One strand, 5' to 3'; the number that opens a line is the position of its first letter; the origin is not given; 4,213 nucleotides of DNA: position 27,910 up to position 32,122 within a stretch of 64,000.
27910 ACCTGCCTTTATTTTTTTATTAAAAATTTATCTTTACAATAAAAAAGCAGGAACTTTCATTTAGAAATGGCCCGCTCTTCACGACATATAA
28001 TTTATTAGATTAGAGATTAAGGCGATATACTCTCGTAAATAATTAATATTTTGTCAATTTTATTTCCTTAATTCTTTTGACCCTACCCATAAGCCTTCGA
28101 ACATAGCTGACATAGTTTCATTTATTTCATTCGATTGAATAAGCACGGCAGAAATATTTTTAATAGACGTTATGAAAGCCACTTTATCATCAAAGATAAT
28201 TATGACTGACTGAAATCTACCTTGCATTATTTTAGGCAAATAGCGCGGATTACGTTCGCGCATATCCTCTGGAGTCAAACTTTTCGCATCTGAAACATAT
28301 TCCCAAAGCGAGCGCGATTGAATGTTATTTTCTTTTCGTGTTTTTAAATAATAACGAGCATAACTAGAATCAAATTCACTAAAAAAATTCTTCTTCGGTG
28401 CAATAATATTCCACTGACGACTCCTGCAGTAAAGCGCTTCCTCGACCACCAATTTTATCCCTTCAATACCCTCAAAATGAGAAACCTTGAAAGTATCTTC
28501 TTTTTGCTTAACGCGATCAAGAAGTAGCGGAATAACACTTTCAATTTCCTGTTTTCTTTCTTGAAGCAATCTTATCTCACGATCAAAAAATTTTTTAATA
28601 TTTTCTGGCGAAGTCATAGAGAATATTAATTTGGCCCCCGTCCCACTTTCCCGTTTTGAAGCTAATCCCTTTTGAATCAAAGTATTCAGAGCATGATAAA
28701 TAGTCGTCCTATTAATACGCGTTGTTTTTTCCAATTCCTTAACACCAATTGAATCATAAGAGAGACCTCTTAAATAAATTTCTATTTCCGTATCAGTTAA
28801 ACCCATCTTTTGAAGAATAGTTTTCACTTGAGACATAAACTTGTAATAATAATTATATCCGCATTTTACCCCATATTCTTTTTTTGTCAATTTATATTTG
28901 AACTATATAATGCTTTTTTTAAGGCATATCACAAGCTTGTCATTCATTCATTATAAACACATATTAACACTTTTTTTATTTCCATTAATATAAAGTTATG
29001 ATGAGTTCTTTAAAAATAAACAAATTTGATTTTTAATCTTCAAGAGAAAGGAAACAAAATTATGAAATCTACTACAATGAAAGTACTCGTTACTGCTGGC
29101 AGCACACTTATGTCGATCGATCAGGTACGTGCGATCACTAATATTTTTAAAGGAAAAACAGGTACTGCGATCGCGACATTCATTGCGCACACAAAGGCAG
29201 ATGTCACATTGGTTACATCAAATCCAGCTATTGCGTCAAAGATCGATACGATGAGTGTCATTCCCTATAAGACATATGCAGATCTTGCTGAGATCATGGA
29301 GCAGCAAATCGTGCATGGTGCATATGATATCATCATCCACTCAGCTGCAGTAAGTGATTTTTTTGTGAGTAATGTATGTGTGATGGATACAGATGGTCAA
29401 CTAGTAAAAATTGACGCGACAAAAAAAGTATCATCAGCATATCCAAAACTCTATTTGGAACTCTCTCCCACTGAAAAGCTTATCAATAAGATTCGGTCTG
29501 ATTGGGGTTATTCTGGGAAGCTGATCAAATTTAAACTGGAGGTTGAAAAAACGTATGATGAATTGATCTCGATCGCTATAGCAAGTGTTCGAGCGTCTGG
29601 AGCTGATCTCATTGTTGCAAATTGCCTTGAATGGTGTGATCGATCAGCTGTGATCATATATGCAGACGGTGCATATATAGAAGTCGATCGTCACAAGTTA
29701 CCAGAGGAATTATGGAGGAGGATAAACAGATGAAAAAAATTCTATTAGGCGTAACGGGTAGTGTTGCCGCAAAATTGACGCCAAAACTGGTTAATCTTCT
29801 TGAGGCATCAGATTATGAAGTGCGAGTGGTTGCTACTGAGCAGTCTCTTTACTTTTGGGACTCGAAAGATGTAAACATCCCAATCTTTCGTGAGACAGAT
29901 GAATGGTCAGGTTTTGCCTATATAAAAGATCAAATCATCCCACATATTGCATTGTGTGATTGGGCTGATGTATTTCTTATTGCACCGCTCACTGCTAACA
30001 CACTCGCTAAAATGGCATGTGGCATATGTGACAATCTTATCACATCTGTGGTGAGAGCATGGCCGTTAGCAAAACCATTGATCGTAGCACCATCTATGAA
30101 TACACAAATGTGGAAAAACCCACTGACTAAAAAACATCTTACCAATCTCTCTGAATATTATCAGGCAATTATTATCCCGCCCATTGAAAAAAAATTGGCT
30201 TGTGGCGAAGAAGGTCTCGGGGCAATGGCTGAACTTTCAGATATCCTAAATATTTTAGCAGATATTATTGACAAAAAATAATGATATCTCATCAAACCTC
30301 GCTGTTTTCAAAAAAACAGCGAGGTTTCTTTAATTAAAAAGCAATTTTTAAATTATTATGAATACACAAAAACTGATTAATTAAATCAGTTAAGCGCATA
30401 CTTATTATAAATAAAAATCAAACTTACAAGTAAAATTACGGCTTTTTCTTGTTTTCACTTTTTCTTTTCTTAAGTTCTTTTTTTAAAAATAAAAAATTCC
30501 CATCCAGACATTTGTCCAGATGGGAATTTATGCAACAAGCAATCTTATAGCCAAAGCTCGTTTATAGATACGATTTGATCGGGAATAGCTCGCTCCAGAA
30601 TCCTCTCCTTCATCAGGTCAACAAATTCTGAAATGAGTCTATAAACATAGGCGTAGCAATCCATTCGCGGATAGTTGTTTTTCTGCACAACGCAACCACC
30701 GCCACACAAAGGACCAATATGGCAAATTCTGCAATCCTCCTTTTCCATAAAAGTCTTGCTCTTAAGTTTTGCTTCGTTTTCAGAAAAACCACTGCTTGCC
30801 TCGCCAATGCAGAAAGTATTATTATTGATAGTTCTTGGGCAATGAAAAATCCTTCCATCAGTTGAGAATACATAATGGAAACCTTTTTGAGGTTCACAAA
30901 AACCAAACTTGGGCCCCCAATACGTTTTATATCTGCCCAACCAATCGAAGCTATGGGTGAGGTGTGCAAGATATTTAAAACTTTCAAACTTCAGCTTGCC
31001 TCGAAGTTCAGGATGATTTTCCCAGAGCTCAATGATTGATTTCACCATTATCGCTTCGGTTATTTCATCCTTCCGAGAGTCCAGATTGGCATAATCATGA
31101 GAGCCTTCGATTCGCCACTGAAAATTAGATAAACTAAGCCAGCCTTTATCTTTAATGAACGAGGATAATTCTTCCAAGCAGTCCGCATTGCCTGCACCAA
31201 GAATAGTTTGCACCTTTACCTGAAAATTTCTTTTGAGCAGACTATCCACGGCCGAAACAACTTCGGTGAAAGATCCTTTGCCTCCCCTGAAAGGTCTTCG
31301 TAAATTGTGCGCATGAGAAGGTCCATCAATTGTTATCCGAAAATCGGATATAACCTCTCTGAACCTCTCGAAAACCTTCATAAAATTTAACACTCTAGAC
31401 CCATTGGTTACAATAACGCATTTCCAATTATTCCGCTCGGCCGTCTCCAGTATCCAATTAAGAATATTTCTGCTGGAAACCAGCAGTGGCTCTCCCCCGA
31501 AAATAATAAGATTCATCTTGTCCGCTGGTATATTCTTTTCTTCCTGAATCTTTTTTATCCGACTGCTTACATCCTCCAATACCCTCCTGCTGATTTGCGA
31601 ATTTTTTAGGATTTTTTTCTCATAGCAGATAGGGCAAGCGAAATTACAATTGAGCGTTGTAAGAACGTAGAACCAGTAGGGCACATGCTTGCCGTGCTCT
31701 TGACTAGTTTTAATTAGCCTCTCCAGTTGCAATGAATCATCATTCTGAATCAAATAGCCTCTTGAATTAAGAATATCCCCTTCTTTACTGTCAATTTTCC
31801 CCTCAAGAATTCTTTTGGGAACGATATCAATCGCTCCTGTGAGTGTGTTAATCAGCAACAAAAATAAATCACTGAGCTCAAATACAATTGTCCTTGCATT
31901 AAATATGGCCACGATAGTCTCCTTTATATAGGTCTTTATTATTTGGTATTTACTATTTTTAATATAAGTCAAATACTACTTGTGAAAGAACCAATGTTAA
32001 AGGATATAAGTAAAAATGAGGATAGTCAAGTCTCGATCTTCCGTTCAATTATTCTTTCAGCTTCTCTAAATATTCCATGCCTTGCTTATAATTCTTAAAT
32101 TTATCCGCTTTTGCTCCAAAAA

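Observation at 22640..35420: Recombined promoter and leader modules driving paralogous gene cassettes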

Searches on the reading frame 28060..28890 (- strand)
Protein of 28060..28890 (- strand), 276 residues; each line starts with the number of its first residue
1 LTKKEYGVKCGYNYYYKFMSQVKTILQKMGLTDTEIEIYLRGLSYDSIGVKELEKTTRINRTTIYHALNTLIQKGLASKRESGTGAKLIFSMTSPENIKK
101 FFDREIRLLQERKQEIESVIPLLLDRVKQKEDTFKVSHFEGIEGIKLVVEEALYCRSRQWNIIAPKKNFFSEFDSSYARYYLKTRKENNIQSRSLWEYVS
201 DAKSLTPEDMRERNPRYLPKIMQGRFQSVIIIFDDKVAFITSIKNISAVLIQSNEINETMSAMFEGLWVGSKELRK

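Call 13: search_protein_families(library=pfam, proteins=[window:28060-28890:-], max_evalue=0.01)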
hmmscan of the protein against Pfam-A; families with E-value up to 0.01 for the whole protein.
window:28060-28890:- (276 aa): 3 families
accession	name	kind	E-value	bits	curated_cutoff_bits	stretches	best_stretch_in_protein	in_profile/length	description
PF01978.25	TrmB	-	6.2e-11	42.4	25.6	1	26-95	1-67/68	Sugar-specific transcriptional regulator TrmB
PF22194.2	F-93_WHD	-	0.0015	19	28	1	49-88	13-56/62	F-93, winged-helix domain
PF12802.13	MarR_2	-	0.0071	16.9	27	0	50-85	23-58/61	MarR family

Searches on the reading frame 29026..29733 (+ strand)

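Call 16: search_protein_families(library=pfam, proteins=[window:29026-29733:+], max_evalue=0.01)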
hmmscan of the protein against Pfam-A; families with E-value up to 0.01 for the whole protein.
window:29026-29733:+ (235 aa): 1 family
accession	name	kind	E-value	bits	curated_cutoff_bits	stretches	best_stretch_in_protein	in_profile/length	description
PF04127.22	DFP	-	1.4e-26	93.9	22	1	18-201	4-169/186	DNA/pantothenate metabolism flavoprotein C-terminal domain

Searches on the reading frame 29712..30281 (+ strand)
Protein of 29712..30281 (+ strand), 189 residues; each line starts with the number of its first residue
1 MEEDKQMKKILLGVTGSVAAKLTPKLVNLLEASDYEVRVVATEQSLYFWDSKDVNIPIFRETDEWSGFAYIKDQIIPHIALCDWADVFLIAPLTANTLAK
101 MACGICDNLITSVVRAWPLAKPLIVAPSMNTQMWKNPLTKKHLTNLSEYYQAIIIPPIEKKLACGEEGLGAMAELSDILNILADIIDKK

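Call 16: search_protein_families(library=pfam, proteins=[window:29712-30281:+], max_evalue=0.01)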
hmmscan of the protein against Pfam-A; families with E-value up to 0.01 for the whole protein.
window:29712-30281:+ (189 aa): 1 family
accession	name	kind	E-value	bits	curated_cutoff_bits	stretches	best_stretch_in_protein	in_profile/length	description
PF02441.25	Flavoprotein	-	1.7e-33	116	22.7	1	8-181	1-157/162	Flavoprotein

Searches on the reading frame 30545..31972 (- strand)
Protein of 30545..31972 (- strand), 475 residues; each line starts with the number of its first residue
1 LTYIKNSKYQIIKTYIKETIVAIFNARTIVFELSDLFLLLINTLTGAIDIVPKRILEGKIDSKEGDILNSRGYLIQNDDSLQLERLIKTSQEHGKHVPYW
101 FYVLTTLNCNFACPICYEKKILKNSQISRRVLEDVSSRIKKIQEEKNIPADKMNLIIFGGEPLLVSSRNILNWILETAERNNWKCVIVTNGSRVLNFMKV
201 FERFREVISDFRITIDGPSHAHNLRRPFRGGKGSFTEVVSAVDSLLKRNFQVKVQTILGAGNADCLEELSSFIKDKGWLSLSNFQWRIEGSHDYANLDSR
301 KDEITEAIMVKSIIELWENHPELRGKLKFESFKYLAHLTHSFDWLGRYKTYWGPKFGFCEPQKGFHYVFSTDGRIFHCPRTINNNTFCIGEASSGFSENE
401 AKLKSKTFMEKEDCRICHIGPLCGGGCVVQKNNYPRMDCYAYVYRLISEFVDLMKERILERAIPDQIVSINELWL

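Call 16: search_protein_families(library=pfam, proteins=[window:30545-31972:-], max_evalue=0.01)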
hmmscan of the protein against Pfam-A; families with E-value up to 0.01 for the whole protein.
window:30545-31972:- (475 aa): 3 families
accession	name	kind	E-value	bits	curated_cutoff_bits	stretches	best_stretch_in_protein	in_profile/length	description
PF04055.27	Radical_SAM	-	2.2e-12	47.9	29.5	1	105-269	3-162/166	Radical SAM superfamily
PF13353.11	Fer4_12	-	6.1e-09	36.7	22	1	106-229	12-126/137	4Fe-4S single cluster domain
PF11931.14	SF3a60_Prp9_C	-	0.00054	20.9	30.7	1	92-120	6-34/120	SF3a60/Prp9 C-terminal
